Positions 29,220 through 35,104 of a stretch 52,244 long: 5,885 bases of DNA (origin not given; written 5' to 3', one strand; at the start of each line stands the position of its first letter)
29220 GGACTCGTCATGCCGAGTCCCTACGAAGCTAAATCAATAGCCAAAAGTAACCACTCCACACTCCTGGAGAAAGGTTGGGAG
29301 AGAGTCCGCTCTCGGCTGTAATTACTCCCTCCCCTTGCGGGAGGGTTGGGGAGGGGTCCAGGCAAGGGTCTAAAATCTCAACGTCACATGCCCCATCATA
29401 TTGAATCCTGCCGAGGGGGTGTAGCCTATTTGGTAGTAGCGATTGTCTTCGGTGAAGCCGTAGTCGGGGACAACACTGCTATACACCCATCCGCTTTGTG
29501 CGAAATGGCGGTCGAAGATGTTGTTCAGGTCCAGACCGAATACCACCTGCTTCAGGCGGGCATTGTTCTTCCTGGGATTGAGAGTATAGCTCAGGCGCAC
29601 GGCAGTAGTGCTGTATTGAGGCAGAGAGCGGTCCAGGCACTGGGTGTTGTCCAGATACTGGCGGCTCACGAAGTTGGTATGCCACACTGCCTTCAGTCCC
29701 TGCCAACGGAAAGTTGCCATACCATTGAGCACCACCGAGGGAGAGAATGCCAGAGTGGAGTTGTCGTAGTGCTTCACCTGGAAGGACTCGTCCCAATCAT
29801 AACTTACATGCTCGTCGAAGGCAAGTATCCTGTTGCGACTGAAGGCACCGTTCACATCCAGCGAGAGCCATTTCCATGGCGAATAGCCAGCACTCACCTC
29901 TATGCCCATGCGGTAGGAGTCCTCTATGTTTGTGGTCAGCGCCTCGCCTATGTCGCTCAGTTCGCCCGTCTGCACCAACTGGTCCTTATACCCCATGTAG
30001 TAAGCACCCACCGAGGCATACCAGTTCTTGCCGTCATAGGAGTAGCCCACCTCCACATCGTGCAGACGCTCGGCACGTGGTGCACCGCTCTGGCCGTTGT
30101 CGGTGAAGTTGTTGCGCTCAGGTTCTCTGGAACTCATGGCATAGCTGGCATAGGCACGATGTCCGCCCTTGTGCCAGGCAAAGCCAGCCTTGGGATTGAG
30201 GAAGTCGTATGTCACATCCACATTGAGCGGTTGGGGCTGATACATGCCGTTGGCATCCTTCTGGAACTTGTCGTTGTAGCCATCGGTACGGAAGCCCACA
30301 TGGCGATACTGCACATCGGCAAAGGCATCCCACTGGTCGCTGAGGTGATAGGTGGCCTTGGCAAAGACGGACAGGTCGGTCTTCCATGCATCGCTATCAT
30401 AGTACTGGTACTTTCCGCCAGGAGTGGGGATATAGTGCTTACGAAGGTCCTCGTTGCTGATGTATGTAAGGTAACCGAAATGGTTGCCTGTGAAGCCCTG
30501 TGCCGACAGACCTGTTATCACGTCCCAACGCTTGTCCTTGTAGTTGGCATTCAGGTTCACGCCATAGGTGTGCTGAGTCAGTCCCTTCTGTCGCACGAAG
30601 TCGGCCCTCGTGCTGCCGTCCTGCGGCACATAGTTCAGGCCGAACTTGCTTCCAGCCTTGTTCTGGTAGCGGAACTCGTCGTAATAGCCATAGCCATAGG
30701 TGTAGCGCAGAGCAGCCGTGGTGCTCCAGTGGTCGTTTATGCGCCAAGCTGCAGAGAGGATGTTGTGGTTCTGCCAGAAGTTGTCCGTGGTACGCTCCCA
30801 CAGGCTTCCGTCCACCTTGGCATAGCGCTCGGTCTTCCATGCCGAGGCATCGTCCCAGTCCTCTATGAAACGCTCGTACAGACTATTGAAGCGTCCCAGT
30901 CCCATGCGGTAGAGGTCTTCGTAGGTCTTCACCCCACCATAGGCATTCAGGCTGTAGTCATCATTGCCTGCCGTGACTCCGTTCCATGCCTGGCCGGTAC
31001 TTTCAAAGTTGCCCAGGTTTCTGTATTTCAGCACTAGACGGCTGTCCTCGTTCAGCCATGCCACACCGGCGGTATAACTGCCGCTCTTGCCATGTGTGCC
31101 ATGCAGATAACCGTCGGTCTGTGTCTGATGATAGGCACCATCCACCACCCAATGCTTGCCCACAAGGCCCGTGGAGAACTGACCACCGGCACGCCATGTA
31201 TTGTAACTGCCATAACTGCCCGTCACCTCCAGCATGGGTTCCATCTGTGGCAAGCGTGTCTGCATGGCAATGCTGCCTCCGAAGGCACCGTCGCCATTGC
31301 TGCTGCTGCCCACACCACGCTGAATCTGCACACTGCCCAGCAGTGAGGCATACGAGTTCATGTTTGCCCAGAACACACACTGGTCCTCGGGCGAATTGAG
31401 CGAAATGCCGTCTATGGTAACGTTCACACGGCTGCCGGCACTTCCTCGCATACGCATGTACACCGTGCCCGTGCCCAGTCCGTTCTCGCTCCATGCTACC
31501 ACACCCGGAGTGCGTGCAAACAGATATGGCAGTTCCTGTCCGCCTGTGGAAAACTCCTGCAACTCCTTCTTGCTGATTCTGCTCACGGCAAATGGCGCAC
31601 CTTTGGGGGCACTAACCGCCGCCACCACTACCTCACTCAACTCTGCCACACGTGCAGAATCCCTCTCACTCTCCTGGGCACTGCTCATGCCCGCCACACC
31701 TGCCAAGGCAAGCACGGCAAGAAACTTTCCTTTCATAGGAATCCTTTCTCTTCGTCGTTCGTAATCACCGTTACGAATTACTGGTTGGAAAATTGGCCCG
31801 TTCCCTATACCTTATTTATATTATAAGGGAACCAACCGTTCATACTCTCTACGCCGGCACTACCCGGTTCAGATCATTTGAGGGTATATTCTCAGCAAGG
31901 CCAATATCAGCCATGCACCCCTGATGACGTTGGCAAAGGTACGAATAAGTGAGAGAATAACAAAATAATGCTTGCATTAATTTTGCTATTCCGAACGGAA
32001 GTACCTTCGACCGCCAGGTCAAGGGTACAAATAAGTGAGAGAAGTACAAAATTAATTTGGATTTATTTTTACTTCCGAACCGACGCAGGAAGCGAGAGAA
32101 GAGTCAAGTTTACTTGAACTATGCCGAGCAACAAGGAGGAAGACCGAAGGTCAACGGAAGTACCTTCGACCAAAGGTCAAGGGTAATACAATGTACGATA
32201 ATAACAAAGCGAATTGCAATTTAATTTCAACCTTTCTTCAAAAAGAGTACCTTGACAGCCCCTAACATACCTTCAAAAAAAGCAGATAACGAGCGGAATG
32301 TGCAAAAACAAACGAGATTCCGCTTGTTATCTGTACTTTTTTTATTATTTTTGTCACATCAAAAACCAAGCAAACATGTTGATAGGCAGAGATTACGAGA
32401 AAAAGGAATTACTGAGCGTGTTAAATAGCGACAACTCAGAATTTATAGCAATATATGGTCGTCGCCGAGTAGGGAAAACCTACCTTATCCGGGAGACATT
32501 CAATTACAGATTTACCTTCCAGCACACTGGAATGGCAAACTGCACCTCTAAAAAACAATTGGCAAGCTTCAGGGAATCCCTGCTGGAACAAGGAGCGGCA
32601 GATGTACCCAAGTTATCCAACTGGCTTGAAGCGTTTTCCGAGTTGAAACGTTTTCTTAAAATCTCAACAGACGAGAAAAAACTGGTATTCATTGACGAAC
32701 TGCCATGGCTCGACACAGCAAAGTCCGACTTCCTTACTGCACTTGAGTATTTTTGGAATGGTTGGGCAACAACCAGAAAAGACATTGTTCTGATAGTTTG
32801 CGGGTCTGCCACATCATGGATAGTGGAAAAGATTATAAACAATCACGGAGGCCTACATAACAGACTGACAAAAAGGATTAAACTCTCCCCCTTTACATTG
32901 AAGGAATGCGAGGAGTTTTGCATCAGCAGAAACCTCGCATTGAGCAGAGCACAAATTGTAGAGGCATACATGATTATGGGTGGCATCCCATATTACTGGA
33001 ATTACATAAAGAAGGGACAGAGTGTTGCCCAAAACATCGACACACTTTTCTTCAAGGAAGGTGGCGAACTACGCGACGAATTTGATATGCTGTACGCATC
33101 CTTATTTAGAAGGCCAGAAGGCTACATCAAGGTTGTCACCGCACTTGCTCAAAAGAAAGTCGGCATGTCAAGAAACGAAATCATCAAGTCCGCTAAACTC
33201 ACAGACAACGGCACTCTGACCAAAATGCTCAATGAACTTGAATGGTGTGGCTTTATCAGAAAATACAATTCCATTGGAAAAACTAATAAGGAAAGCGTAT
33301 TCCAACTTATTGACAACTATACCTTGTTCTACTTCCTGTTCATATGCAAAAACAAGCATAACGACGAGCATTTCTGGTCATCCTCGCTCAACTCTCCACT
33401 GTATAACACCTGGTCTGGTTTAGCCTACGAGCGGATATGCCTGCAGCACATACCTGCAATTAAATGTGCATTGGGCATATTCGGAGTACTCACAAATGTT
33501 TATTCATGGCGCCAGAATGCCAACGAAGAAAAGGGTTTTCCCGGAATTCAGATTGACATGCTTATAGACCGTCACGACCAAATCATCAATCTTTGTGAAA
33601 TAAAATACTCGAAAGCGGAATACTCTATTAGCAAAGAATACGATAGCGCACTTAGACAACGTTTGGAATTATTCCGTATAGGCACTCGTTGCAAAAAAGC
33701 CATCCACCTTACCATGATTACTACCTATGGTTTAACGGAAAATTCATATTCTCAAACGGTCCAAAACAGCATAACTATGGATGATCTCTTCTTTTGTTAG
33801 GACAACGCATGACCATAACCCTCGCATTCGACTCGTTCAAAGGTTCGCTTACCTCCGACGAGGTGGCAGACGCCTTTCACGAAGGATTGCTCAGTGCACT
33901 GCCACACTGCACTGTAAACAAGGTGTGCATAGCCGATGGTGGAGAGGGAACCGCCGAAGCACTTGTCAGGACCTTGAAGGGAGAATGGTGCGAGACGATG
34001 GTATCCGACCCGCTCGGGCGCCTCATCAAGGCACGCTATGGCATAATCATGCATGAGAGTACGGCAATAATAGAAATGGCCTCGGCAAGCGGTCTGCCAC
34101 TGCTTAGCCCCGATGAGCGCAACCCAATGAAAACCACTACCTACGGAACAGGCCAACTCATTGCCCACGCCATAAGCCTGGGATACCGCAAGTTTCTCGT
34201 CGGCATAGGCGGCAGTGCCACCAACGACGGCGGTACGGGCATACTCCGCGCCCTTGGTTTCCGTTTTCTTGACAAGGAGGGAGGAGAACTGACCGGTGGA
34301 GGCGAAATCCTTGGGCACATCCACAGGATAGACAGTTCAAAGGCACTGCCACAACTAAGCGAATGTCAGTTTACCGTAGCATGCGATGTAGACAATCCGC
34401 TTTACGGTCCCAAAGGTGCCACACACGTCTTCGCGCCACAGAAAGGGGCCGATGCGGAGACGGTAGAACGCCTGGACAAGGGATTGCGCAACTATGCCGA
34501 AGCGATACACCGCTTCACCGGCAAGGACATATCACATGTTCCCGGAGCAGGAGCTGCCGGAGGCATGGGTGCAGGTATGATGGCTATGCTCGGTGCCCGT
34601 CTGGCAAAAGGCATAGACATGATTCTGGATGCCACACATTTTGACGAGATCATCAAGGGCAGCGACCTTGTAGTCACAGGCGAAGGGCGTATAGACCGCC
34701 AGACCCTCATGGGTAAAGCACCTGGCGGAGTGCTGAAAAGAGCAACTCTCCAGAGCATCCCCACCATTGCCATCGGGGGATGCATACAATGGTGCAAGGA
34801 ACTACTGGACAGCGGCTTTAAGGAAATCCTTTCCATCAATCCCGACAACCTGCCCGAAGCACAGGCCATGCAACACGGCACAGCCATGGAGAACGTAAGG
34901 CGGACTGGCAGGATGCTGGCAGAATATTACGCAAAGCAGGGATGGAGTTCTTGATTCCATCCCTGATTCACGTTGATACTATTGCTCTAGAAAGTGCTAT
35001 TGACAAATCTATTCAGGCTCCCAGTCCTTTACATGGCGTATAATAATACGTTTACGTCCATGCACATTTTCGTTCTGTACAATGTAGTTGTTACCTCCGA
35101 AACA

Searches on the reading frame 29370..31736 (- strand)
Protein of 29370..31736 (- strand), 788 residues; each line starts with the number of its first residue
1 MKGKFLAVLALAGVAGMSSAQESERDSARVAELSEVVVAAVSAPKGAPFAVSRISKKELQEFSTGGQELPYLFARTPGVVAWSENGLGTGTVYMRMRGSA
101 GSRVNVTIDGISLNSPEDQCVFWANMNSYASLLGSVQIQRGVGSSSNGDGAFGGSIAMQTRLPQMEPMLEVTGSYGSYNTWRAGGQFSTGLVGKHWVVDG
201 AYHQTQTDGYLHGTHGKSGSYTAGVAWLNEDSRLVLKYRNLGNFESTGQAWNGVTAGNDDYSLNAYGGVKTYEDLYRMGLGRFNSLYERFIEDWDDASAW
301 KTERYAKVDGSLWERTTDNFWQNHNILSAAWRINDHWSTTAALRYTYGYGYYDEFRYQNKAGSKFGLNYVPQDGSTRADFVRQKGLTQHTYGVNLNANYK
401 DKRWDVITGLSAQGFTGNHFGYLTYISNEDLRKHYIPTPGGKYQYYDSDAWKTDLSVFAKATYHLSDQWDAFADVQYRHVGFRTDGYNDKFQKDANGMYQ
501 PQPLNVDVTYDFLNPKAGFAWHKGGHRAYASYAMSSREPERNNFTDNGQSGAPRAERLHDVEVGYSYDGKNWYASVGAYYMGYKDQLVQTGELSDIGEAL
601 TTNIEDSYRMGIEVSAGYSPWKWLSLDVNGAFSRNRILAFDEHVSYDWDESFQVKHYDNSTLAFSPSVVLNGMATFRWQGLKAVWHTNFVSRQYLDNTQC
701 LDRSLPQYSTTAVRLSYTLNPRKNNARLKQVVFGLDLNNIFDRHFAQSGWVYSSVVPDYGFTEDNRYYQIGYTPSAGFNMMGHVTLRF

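Call 39: search_protein_families(library=pfam, proteins=[window:29370-31736:-], max_evalue=0.001)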
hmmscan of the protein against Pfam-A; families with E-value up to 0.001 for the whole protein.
window:29370-31736:- (788 aa): 2 families
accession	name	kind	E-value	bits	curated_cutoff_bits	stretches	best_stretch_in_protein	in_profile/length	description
PF00593.30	TonB_dep_Rec_b-barrel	-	4.1e-19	70.2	27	1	280-739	14-435/436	TonB dependent receptor-like, beta-barrel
PF07715.20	Plug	-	7.5e-13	49.4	23.9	1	46-154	4-106/107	TonB-dependent Receptor Plug Domain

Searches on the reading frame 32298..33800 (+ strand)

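Call 39: search_protein_families(library=pfam, proteins=[window:32298-33800:+], max_evalue=0.001)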
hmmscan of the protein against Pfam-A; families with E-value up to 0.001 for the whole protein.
window:32298-33800:+ (500 aa): 4 families
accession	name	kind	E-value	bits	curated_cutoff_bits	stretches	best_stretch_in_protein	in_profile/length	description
PF01637.24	ATPase_2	-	3.1e-14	53.8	33.2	1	31-233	4-221/225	ATPase domain predominantly from Archaea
PF13173.12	AAA_14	-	2.1e-08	34.7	27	1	48-203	3-127/129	AAA domain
PF13191.12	AAA_16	-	2.2e-07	31.9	32.6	1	28-149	2-155/167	AAA ATPase domain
PF13401.12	AAA_22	-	4.8e-07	30.6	27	1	47-170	5-123/130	AAA domain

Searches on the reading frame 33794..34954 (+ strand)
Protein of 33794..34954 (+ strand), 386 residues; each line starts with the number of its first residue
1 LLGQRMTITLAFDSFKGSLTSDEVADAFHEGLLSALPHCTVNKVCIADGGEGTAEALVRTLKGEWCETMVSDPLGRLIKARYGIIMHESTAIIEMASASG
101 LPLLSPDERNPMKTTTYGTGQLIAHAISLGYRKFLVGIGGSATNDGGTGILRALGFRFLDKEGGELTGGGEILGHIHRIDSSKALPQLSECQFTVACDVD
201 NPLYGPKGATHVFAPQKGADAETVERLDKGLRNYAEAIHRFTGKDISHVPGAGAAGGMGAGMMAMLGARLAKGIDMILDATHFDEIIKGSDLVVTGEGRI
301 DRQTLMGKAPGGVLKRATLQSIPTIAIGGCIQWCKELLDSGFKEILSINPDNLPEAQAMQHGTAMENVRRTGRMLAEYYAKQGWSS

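Call 39: search_protein_families(library=pfam, proteins=[window:33794-34954:+], max_evalue=0.001)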
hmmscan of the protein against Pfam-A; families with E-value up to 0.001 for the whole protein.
window:33794-34954:+ (386 aa): 1 family
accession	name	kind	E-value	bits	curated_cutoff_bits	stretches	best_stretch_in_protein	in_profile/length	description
PF02595.20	Gly_kinase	-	2.2e-141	471.6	23.3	1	9-377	2-369/372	Glycerate kinase family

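Call 71: list_cluster_members(proteins=[window:33794-34954:+, window:23018-24739:-, window:5694-7421:+, window:45149-48322:-, window:48349-50019:-])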
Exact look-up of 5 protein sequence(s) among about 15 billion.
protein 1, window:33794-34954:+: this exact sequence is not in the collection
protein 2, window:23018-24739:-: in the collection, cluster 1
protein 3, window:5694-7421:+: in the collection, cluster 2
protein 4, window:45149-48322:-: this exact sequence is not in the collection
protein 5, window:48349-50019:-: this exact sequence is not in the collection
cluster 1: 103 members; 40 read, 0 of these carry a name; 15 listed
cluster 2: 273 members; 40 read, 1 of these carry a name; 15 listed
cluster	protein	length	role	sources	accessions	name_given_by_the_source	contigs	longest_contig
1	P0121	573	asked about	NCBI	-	-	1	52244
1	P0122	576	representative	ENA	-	-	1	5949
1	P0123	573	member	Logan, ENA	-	-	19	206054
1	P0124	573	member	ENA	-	-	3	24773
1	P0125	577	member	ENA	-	-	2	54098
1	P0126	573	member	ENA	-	-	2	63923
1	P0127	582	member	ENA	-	-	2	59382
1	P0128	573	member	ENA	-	-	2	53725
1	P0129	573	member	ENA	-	-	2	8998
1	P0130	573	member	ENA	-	-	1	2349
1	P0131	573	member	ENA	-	-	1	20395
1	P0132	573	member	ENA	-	-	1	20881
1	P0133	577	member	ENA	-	-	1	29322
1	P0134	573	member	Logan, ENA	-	-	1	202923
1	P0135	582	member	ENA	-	-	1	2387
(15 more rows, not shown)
